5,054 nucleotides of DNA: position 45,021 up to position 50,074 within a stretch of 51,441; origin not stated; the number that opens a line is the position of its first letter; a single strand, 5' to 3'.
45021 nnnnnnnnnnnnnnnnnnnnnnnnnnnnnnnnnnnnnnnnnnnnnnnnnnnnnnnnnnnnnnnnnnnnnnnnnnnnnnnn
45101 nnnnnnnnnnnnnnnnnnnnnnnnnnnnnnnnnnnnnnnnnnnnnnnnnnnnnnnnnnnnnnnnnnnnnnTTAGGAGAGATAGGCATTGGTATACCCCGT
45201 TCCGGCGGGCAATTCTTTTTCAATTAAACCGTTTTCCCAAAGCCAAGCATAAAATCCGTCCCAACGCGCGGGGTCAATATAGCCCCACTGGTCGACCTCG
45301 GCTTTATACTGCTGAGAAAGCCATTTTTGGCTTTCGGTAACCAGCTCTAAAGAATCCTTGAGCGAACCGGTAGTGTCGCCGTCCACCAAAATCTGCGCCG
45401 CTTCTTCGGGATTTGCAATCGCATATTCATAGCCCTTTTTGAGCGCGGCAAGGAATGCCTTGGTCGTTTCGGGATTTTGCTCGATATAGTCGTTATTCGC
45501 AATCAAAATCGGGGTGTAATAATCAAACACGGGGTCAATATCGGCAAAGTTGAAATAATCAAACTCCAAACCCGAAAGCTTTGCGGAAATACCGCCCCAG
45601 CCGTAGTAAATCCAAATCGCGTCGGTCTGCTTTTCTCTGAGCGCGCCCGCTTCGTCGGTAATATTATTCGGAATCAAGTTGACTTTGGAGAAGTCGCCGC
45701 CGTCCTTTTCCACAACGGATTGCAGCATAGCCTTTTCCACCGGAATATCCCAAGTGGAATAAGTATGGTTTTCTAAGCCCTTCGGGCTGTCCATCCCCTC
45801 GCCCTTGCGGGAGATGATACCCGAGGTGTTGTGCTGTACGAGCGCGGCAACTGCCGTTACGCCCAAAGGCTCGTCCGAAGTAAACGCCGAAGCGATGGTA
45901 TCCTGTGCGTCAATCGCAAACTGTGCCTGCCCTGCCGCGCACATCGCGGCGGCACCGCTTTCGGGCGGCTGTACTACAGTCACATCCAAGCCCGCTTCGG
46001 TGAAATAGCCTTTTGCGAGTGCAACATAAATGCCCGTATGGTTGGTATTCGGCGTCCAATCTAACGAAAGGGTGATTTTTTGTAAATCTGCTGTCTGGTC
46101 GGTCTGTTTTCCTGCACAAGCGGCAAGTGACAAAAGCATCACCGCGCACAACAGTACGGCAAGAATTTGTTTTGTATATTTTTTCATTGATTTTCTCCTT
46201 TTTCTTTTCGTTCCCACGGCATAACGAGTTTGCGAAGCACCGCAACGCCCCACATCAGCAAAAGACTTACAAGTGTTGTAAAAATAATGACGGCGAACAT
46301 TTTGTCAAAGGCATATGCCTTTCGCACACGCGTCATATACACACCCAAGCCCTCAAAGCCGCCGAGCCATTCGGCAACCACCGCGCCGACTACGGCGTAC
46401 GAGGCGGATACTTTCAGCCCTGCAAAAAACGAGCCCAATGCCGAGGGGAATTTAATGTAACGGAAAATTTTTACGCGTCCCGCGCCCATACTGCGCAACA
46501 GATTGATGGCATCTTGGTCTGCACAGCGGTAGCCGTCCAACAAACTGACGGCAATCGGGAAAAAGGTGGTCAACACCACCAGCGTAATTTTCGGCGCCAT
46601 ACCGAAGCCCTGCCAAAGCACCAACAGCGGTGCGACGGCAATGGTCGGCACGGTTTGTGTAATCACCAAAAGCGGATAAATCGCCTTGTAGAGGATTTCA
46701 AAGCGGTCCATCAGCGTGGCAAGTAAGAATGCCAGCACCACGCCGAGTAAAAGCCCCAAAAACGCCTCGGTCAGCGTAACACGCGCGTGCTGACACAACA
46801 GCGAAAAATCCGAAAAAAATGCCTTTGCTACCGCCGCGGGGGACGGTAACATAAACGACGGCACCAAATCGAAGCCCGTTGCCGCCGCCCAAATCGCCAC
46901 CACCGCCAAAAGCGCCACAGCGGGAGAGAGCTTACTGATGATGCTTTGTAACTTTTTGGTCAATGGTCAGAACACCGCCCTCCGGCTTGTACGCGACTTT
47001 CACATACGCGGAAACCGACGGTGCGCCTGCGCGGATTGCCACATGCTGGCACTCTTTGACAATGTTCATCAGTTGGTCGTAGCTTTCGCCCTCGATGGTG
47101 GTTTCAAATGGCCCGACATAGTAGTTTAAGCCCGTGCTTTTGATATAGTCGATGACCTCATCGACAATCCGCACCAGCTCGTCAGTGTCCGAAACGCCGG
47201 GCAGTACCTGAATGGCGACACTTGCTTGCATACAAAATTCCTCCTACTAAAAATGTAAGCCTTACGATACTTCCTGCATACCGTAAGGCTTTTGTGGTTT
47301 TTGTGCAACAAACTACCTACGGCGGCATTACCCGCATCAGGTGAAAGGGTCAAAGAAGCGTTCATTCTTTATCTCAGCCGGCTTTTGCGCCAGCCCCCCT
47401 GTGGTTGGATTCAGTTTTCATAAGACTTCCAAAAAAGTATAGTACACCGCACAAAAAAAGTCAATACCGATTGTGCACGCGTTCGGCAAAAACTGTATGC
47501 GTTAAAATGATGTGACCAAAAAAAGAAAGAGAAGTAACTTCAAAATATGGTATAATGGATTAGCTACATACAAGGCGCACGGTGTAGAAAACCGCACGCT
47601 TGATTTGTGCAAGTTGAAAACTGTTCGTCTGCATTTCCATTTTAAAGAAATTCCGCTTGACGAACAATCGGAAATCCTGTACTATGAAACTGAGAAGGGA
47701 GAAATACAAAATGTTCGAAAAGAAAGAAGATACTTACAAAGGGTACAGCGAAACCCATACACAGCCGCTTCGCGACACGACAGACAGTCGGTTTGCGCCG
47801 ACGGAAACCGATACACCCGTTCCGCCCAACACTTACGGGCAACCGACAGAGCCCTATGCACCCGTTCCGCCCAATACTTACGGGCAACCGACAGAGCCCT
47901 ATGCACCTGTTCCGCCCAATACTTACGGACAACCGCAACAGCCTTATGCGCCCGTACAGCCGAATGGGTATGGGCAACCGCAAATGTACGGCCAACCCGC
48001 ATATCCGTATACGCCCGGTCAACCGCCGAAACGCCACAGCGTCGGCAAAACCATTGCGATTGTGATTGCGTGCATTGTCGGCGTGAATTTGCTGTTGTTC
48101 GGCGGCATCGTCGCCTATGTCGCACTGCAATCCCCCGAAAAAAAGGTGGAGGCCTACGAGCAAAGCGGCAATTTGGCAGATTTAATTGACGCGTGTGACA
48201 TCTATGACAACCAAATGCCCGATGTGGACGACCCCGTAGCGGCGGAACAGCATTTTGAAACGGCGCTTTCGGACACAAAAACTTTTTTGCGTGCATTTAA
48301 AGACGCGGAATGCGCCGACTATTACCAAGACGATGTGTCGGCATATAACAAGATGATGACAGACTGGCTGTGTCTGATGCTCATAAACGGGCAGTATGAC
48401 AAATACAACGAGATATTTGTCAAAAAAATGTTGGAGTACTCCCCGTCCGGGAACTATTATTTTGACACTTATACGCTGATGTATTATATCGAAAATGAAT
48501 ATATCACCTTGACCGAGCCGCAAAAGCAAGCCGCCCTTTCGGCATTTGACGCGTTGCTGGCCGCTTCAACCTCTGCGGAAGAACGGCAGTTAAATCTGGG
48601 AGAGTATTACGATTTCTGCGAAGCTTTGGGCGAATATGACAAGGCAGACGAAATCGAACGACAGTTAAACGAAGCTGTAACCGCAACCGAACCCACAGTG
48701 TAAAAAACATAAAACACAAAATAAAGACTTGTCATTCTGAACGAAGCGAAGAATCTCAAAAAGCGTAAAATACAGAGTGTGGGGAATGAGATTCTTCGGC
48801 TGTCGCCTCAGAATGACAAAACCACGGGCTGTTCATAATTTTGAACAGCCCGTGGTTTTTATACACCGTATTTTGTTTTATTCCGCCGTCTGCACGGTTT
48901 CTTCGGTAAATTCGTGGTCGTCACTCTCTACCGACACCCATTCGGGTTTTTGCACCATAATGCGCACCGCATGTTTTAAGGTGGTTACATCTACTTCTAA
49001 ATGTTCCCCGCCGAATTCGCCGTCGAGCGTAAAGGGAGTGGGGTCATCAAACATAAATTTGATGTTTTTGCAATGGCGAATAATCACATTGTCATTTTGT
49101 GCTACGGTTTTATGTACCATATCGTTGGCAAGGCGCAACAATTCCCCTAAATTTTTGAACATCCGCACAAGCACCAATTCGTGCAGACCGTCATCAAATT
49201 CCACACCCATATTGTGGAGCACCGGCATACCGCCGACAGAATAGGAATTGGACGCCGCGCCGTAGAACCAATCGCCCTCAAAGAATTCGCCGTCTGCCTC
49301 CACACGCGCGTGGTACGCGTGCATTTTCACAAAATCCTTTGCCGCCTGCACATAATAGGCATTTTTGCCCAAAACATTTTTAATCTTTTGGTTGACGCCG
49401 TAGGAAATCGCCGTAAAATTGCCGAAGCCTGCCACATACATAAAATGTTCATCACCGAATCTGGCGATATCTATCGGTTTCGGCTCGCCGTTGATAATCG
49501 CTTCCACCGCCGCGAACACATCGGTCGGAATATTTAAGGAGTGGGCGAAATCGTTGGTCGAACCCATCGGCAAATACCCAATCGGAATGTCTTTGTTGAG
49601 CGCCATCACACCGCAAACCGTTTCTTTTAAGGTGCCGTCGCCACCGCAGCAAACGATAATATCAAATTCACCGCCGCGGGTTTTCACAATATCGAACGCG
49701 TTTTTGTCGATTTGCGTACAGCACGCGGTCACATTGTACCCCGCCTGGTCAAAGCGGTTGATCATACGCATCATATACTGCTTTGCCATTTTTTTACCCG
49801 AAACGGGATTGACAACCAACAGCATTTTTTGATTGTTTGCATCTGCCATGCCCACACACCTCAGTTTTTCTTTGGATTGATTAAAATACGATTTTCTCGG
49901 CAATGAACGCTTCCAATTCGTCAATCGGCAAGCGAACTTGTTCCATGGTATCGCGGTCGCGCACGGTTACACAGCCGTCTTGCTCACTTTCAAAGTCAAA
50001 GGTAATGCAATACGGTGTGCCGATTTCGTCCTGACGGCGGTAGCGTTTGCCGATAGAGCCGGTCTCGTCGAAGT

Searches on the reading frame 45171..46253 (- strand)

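Call 70: search_protein_families(library=pfam, proteins=[window:45171-46253:-], max_evalue=0.001)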
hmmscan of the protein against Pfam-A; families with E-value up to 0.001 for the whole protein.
window:45171-46253:- (360 aa): 1 family
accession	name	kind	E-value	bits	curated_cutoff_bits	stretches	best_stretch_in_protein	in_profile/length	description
PF09084.16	NMT1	-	1.2e-67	228.4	20.5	1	69-285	1-216/216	NMT1/THI5 like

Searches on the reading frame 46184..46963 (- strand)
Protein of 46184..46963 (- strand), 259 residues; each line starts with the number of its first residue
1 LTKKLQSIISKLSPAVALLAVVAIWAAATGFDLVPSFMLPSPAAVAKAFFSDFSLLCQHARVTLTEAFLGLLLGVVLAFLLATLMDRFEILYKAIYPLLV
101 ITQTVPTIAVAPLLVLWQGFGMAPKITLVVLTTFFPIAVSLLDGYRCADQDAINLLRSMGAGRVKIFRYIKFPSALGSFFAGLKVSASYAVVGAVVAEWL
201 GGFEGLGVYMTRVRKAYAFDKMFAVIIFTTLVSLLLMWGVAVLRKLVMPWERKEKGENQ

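Call 70: search_protein_families(library=pfam, proteins=[window:46184-46963:-], max_evalue=0.001)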
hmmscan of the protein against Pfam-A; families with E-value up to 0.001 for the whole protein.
window:46184-46963:- (259 aa): 1 family
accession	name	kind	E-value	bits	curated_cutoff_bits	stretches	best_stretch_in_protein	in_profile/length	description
PF00528.27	BPD_transp_1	-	8.2e-28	97.8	26.4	1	74-245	1-180/184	Binding-protein-dependent transport system inner membrane component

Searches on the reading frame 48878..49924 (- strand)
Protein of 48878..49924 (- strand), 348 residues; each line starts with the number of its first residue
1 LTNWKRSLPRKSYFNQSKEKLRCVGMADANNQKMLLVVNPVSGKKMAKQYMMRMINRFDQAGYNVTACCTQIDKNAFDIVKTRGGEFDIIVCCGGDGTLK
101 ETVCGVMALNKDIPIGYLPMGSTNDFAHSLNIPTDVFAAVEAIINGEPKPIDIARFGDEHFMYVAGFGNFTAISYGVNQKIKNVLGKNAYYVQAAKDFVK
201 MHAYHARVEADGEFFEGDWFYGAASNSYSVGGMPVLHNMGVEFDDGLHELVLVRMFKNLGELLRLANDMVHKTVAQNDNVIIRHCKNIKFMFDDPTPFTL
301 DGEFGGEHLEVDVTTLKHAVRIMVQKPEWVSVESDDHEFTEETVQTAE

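Call 70: search_protein_families(library=pfam, proteins=[window:48878-49924:-], max_evalue=0.001)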
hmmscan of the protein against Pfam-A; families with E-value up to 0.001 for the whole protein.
window:48878-49924:- (348 aa): 3 families
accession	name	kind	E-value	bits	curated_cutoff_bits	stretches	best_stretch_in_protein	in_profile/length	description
PF00781.29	DAGK_cat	-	7.1e-30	103.6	23.6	1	33-155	1-124/125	Diacylglycerol kinase catalytic domain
PF19279.4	YegS_C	-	2e-07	31.3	27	1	179-321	16-155/158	YegS C-terminal NAD kinase beta sandwich-like domain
PF01513.26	NAD_kinase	-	0.00017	22.3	25.5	1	74-147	60-129/130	ATP-NAD kinase N-terminal domain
